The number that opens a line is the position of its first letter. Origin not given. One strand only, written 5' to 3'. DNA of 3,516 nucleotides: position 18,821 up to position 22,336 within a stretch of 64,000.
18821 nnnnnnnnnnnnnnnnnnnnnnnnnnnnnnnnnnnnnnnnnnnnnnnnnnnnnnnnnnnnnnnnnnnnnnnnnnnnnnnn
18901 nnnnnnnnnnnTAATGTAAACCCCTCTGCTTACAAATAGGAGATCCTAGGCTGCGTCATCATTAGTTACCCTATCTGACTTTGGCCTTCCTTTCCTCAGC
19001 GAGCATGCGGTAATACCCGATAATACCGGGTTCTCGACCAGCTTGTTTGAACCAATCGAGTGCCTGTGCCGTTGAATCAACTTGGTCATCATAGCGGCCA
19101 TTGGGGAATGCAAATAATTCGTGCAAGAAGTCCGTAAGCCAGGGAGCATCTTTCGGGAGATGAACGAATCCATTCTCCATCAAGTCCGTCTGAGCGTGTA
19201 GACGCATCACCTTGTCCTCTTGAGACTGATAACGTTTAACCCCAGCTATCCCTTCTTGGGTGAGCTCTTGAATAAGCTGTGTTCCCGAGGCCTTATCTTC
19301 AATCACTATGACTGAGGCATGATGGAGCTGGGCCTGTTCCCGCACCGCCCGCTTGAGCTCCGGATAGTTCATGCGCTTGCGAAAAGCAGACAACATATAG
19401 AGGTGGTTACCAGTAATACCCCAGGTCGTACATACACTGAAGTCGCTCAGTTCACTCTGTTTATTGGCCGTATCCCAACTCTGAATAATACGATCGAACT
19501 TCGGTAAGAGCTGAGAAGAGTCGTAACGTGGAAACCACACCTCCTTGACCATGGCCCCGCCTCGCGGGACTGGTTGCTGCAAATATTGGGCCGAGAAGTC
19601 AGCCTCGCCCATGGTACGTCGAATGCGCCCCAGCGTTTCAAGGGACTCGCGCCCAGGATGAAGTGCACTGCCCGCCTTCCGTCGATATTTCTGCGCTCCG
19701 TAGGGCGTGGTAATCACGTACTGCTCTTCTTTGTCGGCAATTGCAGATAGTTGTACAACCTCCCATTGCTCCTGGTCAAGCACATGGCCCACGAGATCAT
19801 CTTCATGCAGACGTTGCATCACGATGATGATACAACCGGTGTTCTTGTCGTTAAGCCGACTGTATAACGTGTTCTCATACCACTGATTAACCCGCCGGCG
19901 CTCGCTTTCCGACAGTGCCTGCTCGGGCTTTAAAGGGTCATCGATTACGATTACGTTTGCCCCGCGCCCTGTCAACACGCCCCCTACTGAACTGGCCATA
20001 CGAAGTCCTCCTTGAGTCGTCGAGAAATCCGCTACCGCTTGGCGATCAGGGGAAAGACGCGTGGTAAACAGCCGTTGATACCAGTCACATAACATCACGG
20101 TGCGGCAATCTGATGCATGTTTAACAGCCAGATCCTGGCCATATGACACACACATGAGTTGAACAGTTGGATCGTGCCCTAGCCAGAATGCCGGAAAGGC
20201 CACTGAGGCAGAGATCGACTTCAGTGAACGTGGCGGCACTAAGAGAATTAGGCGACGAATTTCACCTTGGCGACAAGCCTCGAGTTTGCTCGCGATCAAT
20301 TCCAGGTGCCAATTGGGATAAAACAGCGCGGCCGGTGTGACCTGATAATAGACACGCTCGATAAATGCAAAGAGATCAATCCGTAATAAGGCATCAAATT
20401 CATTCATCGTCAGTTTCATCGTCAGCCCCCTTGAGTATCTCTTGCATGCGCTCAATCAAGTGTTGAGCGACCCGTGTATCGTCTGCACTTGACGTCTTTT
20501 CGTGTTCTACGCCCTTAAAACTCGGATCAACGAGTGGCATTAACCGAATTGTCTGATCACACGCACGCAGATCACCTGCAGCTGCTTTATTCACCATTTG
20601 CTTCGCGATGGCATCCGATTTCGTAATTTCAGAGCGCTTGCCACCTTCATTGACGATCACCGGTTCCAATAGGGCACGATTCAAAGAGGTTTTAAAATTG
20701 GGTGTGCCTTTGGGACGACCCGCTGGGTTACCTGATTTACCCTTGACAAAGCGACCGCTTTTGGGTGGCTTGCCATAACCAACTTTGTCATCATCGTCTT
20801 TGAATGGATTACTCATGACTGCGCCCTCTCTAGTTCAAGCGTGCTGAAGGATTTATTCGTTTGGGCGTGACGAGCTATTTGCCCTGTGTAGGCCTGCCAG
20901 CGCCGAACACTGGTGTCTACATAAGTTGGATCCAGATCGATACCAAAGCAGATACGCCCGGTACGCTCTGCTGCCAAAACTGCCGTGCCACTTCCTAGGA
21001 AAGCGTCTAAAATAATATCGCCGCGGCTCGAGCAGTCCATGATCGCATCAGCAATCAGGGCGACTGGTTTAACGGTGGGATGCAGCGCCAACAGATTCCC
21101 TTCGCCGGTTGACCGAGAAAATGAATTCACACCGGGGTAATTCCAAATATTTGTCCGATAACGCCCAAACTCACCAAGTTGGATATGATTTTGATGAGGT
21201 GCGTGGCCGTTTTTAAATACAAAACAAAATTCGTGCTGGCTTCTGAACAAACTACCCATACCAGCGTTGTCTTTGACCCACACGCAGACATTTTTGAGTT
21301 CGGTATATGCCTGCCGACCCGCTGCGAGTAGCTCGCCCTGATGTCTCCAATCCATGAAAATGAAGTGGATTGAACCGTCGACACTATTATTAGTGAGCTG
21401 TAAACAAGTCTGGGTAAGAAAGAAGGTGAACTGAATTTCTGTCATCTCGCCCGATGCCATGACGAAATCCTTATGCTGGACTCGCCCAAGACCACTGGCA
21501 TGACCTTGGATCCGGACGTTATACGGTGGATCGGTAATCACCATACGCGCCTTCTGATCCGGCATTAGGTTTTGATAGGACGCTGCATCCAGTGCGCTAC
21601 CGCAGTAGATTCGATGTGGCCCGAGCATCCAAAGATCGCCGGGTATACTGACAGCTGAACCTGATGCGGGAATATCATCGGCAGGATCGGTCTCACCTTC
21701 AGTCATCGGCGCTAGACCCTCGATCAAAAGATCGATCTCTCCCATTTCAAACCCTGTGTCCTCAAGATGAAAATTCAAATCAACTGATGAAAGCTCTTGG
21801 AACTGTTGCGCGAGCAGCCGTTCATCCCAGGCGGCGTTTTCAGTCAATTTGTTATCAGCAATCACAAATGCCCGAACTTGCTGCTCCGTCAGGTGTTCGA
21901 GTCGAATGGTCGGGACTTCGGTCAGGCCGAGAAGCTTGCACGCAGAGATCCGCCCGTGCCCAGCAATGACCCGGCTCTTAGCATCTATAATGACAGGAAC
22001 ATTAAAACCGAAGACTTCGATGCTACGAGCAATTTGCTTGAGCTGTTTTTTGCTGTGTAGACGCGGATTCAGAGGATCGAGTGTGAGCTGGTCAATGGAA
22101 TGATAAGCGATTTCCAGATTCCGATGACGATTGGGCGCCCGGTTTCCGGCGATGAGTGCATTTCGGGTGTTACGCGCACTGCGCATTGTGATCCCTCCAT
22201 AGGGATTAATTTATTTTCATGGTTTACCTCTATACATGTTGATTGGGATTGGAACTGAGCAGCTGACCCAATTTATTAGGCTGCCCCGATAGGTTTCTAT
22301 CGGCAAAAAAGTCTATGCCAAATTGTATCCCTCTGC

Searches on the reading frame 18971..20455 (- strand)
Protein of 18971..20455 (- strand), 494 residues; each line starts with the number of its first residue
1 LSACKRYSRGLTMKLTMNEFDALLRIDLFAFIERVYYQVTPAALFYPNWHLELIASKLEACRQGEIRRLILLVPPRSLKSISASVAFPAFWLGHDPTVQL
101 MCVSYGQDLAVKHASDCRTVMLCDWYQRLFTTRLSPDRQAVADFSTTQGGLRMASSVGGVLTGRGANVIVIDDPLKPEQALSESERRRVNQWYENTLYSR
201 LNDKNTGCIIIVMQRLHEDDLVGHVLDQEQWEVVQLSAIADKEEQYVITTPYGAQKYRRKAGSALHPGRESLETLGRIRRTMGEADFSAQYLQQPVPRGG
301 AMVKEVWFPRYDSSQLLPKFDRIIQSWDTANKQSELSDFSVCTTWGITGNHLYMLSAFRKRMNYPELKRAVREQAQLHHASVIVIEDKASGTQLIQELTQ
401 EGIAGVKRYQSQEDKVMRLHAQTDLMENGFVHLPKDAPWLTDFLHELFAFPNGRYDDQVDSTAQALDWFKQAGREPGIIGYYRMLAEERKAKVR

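Call 3: search_protein_families(library=pfam, proteins=[window:18971-20455:-], max_evalue=0.1)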
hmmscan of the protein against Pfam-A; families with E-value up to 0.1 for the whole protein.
window:18971-20455:- (494 aa): 1 family
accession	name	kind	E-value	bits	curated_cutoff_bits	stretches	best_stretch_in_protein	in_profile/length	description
PF17289.8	Terminase_6C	-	1.9e-15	57.6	22.6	1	326-466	2-152/155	Terminase RNaseH-like domain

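Call 4: search_protein_families(library=ncbifam, proteins=[window:18971-20455:-], max_evalue=0.1)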
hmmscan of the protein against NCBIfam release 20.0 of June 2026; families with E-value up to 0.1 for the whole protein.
window:18971-20455:- (494 aa): 2 families
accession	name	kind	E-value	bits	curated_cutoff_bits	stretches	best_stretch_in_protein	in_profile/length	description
TIGR01630.1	psiM2_ORF9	equivalog_domain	6.3e-24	85.1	41.65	1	338-466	1-137/142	phage terminase large subunit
NF033889.1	termin_lrg_T7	equivalog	9.9e-07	27.9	150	1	77-295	43-267/500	phage terminase large subunit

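Call 5: search_protein_families(library=padloc, proteins=[window:18971-20455:-], max_evalue=0.1)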
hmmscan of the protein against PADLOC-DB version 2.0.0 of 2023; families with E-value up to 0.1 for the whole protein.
window:18971-20455:- (494 aa): 0 families

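Call 6: search_protein_families(library=phrogs, proteins=[window:18971-20455:-], max_evalue=0.1)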
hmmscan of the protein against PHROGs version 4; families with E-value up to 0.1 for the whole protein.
window:18971-20455:- (494 aa): 7 families
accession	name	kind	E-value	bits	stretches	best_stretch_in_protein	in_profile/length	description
phrog_38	-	head and packaging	1.2e-104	352.5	1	14-478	263-712/760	terminase large subunit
phrog_5573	-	head and packaging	2.3e-52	178.9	1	228-474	9-239/250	terminase large subunit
phrog_4758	-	head and packaging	1.4e-49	169.7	1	41-244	32-241/243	terminase large subunit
phrog_979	-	head and packaging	7.4e-15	55.6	1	299-467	412-597/642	terminase large subunit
phrog_30251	-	head and packaging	1.7e-12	47.4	1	56-358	45-339/799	terminase large subunit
phrog_12171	-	head and packaging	2.4e-07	31.8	1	410-470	37-96/110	terminase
phrog_9453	-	head and packaging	0.012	16.2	1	365-464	89-205/233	terminase large subunit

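Call 42: find_related_loci(query=window:18971-20455:-, collection=viral_contigs, flank=8000)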
Query window:18971-20455:- (494 aa) in viral_contigs; peptide patterns used: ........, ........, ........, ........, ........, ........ (x = any residue, [..] = any of these).
10 stretches matched a pattern; 9 encode a relative of the query (tblastn E <= 1e-3); 9 distinct loci.
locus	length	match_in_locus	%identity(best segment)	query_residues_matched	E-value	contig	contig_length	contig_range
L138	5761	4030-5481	59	13-494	0e+0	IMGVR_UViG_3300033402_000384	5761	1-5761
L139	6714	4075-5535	58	11-494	0e+0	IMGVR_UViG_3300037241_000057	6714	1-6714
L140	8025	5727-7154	59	13-490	0e+0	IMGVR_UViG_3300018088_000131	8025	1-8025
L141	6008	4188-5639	59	5-488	0e+0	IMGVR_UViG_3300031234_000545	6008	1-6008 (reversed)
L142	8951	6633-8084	58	11-493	0e+0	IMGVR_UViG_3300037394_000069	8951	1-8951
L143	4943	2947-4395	59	13-493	0e+0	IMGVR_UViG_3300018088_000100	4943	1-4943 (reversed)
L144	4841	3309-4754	57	13-492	0e+0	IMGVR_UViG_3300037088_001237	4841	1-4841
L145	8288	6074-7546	57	2-488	0e+0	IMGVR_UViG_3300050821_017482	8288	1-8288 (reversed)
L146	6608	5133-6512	60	13-471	0e+0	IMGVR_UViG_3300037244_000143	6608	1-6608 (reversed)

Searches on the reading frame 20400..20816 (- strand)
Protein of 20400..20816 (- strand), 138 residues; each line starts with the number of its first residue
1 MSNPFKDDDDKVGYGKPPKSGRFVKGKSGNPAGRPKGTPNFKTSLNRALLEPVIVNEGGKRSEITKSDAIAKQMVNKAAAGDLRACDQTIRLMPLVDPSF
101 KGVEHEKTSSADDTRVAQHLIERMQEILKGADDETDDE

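Call 3: search_protein_families(library=pfam, proteins=[window:20400-20816:-], max_evalue=0.1)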
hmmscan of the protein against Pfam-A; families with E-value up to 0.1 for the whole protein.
window:20400-20816:- (138 aa): 1 family
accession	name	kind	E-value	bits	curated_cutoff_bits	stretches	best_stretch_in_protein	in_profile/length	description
PF18932.5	DUF5681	-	3.2e-21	76.1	27.5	1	19-93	1-72/77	Family of unknown function (DUF5681)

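Call 4: search_protein_families(library=ncbifam, proteins=[window:20400-20816:-], max_evalue=0.1)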
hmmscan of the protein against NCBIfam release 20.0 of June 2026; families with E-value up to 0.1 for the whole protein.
window:20400-20816:- (138 aa): 0 families

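Call 5: search_protein_families(library=padloc, proteins=[window:20400-20816:-], max_evalue=0.1)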
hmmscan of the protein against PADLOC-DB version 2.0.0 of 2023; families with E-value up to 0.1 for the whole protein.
window:20400-20816:- (138 aa): 0 families

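Call 6: search_protein_families(library=phrogs, proteins=[window:20400-20816:-], max_evalue=0.1)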
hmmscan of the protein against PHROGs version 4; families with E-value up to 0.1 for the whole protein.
window:20400-20816:- (138 aa): 5 families
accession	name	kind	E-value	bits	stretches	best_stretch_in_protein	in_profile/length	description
phrog_26239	-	unknown function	7.5e-33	114.9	1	7-136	5-134/146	-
phrog_4114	-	unknown function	2.5e-06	28.5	1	19-50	6-36/123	-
phrog_8771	-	unknown function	9.7e-05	23.3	1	9-132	10-121/142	-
phrog_26081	-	unknown function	0.029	15.2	1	9-53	18-62/158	-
phrog_2412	-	unknown function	0.077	14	0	63-93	66-96/150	-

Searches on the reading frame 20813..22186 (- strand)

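Call 3: search_protein_families(library=pfam, proteins=[window:20813-22186:-], max_evalue=0.1)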
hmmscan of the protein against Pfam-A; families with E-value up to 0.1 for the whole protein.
window:20813-22186:- (457 aa): 3 families
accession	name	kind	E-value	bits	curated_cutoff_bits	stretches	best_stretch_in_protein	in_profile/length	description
PF01555.25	N6_N4_Mtase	-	1.9e-26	93.8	26.7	1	214-426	2-219/221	DNA methylase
PF02195.25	ParB_N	-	2.8e-05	24.5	26.3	1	29-112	6-93/95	ParB N-terminal domain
PF01170.24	UPF0020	-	0.089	12.9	22.3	0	202-230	110-139/197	RMKL-like, methyltransferase domain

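Call 4: search_protein_families(library=ncbifam, proteins=[window:20813-22186:-], max_evalue=0.1)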
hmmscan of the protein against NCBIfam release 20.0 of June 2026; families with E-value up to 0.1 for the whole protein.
window:20813-22186:- (457 aa): 6 families
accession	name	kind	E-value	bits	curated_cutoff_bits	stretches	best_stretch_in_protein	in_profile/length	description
NF050803.1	DnaMtaseCcrMCaul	equivalog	5.9e-15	55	830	1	367-436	184-253/350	adenine-specific DNA-methyltransferase CcrM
NF008572.0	PRK11524.1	equivalog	9.3e-13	47.9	292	1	355-439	181-265/294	adenine-specific DNA-methyltransferase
NF010253.0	PRK13699.1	subfamily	6.2e-12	45.7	244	1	207-445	15-220/226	DNA methyltransferase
TIGR00180.1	parB_part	domain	2e-08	34.2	58.45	1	29-119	8-104/186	ParB/RepB/Spo0J family partition protein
TIGR04285.1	nucleoid_noc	exception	9.6e-07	28.4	315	1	28-111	4-90/255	nucleoid occlusion protein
NF001790.0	PRK00517.3-3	equivalog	0.014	14.8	269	1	378-426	112-161/262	50S ribosomal protein L11 methyltransferase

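Call 5: search_protein_families(library=padloc, proteins=[window:20813-22186:-], max_evalue=0.1)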
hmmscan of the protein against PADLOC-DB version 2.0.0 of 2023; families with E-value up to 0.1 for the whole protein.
window:20813-22186:- (457 aa): 70 families (the best 25 are shown)
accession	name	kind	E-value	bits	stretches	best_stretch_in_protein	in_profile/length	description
PDLC03229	MTase_II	-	1.6e-85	285.5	1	33-441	17-412/436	Type II methyltransferase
PDLC03371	MTase_II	-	1.5e-30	104.7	1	206-434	23-256/260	Type II methyltransferase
PDLC03353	MTase_II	-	1.5e-19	68.5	1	206-433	21-253/260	Type II methyltransferase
PDLC03299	MTase_II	-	2.8e-17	61.1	1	341-436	174-266/296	Type II methyltransferase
PDLC03387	MTase_II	-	2.8e-15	54.2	1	296-439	141-285/289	Type II methyltransferase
PDLC03738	oMTase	-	3e-15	53.8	1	367-432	202-267/376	orphan methyltransferase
PDLC03265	MTase_II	-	3.6e-15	54.2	1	345-431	252-329/333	Type II methyltransferase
PDLC03216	MTase_II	-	3.8e-15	53.7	1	367-434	192-259/364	Type II methyltransferase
PDLC03228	MTase_II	-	4.2e-15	54.2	1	193-444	4-219/227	Type II methyltransferase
PDLC03320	MTase_II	-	9.6e-13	45.9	1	353-439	197-283/289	Type II methyltransferase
PDLC03379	MTase_II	-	1.1e-12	46.4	1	200-433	25-244/267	Type II methyltransferase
PDLC03308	MTase_II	-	5e-12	43.5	1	191-427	170-391/419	Type II methyltransferase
PDLC03350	MTase_II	-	2.1e-11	41.8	1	313-429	179-294/312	Type II methyltransferase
PDLC03714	oMTase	-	1.7e-10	38.8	1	331-434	162-261/279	orphan methyltransferase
PDLC03300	MTase_II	-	2.1e-10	38.2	1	341-434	193-280/302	Type II methyltransferase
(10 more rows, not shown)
